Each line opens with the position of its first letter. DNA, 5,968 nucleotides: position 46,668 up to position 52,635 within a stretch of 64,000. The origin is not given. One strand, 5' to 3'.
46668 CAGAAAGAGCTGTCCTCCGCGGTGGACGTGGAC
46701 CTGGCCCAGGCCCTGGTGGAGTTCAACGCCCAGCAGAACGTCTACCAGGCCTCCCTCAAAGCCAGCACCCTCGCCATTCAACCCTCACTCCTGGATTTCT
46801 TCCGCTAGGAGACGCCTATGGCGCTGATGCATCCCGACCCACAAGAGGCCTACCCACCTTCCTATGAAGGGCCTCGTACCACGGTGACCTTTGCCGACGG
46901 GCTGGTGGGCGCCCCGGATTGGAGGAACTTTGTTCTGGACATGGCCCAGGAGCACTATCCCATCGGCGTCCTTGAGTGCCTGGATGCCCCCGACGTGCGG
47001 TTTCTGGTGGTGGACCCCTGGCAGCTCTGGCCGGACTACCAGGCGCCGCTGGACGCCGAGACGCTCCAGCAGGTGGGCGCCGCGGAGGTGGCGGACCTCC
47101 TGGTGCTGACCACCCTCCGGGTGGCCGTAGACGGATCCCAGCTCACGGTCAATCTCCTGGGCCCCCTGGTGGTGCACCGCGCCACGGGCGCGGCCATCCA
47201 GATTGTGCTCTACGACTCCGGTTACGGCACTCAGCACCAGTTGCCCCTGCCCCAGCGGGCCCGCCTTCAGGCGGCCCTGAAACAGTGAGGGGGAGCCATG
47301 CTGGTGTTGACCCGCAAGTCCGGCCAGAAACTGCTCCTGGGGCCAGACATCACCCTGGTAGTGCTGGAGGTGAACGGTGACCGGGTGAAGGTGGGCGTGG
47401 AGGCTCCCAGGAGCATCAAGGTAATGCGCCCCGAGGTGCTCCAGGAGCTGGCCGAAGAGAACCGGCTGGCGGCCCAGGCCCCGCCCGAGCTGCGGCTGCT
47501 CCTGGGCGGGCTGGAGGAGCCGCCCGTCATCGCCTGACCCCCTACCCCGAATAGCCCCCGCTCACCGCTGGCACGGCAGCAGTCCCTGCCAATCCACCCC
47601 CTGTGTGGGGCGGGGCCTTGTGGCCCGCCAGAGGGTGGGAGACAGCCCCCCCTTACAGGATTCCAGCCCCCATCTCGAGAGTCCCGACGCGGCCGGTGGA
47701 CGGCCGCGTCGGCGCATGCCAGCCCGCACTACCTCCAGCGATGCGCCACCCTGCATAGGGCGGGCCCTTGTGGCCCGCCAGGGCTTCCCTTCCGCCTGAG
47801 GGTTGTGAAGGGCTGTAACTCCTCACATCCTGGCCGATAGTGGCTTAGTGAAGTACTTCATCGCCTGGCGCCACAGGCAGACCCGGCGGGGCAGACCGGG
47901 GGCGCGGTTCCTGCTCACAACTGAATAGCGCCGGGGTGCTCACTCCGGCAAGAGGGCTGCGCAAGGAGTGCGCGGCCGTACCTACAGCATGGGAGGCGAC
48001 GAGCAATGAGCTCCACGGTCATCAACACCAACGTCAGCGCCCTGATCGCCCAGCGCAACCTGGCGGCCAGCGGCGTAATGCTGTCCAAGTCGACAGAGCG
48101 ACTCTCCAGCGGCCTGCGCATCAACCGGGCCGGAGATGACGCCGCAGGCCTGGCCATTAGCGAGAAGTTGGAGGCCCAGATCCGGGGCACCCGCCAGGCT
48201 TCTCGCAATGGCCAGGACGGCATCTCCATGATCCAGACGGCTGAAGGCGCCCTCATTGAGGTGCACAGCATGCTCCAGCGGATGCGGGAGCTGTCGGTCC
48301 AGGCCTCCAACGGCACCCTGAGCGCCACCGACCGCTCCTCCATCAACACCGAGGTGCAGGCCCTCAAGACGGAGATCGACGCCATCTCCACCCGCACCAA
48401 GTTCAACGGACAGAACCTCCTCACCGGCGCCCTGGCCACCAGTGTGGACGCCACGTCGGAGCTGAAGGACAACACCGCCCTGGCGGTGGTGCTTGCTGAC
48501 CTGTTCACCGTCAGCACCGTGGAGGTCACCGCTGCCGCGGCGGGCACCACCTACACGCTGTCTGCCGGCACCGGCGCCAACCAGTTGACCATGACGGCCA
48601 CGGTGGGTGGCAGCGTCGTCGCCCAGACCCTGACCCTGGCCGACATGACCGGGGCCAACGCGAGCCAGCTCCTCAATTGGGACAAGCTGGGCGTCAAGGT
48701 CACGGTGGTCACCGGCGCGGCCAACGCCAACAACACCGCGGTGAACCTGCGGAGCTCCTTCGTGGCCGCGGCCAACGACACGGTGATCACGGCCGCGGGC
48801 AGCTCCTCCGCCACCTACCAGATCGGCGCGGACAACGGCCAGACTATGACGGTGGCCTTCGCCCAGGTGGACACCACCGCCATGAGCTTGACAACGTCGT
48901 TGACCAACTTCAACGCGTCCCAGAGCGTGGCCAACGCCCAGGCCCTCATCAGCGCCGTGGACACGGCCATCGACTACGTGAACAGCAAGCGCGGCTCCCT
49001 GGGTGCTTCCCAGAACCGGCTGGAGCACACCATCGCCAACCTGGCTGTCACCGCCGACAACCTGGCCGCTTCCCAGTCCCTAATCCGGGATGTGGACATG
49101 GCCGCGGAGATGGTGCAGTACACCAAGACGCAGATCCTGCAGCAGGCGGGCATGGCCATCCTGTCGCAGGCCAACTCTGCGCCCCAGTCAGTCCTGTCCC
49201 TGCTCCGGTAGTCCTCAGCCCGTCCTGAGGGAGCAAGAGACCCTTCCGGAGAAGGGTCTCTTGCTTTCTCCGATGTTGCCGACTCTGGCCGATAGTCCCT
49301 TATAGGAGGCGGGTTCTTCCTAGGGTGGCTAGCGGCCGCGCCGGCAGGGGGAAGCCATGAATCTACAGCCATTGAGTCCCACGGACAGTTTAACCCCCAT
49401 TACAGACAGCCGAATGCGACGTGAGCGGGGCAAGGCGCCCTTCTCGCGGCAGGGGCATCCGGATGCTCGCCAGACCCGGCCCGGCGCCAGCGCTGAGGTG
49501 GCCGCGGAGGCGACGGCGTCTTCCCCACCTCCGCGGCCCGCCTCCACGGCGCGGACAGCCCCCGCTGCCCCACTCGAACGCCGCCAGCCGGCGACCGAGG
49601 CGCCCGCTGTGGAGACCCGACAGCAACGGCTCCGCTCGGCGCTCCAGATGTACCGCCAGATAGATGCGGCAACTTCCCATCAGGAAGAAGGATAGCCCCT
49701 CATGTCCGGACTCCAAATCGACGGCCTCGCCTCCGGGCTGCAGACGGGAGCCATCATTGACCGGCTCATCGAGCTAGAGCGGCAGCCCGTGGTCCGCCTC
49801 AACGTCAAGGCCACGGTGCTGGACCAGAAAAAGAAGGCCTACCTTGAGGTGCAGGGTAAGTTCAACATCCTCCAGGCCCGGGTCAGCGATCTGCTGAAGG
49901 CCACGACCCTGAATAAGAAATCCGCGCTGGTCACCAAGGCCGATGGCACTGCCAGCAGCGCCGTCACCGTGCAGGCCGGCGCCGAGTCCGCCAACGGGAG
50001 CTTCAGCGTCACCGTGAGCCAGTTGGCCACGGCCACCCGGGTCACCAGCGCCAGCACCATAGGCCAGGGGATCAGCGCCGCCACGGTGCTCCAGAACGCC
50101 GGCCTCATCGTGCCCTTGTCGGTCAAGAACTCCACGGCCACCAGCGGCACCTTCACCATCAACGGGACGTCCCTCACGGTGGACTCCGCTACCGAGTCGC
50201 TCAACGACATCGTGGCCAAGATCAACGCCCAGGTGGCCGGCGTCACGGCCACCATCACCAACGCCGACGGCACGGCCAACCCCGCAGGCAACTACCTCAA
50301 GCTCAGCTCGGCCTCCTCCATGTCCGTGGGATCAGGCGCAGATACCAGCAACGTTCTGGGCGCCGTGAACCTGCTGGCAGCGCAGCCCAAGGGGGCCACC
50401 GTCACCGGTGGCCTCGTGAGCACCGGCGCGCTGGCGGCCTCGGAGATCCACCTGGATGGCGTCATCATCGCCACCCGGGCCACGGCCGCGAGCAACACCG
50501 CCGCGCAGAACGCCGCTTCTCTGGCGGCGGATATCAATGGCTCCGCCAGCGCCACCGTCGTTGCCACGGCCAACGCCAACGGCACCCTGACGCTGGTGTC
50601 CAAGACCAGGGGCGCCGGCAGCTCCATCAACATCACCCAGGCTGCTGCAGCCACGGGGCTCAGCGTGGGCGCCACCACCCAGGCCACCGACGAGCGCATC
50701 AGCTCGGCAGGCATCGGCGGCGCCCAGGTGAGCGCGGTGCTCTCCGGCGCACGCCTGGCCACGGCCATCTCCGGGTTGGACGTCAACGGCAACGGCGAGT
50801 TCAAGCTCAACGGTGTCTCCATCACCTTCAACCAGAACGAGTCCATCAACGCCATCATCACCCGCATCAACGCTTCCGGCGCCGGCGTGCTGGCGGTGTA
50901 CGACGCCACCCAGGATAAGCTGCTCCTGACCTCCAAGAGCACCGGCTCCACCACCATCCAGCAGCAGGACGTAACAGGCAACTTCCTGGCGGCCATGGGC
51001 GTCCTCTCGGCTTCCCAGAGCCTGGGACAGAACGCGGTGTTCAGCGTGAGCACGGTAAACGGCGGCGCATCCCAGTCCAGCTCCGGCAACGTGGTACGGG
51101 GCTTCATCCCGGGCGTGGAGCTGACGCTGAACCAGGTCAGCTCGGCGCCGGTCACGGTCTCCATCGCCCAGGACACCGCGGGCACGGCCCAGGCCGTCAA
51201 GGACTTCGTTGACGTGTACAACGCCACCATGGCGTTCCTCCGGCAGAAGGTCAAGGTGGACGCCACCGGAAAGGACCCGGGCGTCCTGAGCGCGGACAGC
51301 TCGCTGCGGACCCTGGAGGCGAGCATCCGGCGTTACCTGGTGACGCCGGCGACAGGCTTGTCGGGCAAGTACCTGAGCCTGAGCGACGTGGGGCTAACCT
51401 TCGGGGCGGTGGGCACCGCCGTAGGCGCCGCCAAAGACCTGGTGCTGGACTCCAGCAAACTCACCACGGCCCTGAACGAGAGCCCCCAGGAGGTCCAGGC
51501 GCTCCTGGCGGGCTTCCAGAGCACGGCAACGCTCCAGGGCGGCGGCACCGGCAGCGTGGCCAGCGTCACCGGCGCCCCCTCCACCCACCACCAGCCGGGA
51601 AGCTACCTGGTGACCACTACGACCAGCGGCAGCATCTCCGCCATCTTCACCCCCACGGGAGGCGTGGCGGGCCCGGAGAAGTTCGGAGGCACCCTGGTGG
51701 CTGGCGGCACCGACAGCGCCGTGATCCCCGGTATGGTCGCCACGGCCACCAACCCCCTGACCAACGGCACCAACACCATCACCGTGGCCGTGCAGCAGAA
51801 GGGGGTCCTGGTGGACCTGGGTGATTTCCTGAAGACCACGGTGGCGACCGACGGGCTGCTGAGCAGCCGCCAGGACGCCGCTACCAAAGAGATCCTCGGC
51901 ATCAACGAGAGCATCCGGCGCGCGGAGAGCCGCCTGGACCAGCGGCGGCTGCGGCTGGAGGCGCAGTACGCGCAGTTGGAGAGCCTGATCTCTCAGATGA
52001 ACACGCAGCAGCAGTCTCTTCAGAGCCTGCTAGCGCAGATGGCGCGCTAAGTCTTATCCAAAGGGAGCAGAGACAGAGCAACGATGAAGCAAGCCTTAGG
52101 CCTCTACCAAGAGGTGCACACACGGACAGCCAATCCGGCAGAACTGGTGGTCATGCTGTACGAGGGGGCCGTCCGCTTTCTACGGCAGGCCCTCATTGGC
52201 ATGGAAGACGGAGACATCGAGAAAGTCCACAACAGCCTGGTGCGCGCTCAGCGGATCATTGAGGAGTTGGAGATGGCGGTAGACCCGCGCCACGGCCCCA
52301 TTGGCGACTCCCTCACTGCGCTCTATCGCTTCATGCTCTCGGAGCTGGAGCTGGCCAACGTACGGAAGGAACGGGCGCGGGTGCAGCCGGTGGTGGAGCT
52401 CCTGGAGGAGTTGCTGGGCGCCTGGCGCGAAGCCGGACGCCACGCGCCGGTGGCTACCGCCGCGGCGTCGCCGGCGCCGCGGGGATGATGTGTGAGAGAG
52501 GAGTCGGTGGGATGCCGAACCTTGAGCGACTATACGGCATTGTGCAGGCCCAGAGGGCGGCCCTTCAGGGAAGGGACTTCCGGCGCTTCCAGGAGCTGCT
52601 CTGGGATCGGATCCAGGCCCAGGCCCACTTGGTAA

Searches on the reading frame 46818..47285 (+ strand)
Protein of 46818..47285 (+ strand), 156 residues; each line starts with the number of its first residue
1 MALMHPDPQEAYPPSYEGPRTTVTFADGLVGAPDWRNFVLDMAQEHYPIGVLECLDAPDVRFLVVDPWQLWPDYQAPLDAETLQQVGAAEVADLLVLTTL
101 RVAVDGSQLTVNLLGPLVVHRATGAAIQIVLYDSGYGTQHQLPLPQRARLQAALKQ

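Call 7: search_protein_families(library=pfam, proteins=[window:46818-47285:+], max_evalue=0.01)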
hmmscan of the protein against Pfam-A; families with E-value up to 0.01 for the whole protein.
window:46818-47285:+ (156 aa): 1 family
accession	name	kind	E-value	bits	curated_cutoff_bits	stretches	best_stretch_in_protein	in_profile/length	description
PF02623.20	FliW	-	1.2e-26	93.3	25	1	24-142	2-122/122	FliW protein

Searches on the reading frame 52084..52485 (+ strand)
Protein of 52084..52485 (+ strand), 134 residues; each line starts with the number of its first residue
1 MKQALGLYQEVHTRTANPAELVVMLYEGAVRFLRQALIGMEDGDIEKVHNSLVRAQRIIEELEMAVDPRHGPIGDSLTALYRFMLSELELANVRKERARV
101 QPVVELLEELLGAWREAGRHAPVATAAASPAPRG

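Call 7: search_protein_families(library=pfam, proteins=[window:52084-52485:+], max_evalue=0.01)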
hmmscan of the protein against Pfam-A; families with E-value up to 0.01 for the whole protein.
window:52084-52485:+ (134 aa): 1 family
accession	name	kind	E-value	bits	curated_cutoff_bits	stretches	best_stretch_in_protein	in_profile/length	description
PF02561.19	FliS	-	1.3e-32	112.9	26.7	1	8-117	4-114/115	Flagellar protein FliS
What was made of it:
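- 52084..52488 (+): fliS (flagellin chaperone). Pfam FliS E 1e-32 (call 7).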

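Call 72: search_dna_similar(query=window:52084-52485:+, collection=plasmids, mode=protein, max_evalue=0.000001, max_rows=8)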
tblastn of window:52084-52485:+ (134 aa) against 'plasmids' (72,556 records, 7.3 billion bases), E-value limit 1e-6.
Records with a match: 23; places in all: 23; records where one place covers at least 80% of the query: 23.
Best place of each record, by identity: <60% 23.
By first word of the organism name: Ralstonia 16; Klebsiella 1; Thermomicrobium 1; Cupriavidus 1; Paenibacillus 1; Acetoanaerobium 1; Priestia 1; Rossellomorea 1.
By predicted mobility (MOB-suite, as given by PLSDB): non-mobilizable 20; mobilizable 3.
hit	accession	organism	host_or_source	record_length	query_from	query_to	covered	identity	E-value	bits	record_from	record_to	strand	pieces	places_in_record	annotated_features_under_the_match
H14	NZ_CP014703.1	Ralstonia solanacearum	Solanum tuberosum,cell culture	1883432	3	119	87%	36.6%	9e-8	56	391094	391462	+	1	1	none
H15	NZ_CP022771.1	Ralstonia solanacearum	Solanum tuberosum,single cell,Potato ...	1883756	3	119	87%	36.6%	9e-8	56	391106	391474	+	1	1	none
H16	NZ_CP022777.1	Ralstonia solanacearum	Solanum tuberosum,single cell,Potato ...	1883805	3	119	87%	36.6%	9e-8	56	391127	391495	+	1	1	none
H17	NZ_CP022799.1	Ralstonia solanacearum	Solanum tuberosum,single cell,Potato ...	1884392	3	119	87%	36.6%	9e-8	56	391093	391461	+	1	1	none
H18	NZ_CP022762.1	Ralstonia solanacearum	Solanum tuberosum,single cell,Potato ...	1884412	3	119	87%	36.6%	9e-8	56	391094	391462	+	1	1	none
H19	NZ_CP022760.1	Ralstonia solanacearum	Solanum tuberosum,single cell,Potato ...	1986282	3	119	87%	36.6%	9e-8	56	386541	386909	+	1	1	none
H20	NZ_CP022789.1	Ralstonia solanacearum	Solanum tuberosum,single cell,Potato ...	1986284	3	119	87%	36.6%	9e-8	56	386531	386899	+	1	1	none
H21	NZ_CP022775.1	Ralstonia solanacearum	Solanum tuberosum,single cell,Potato ...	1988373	3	119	87%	36.6%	9e-8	56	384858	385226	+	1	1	none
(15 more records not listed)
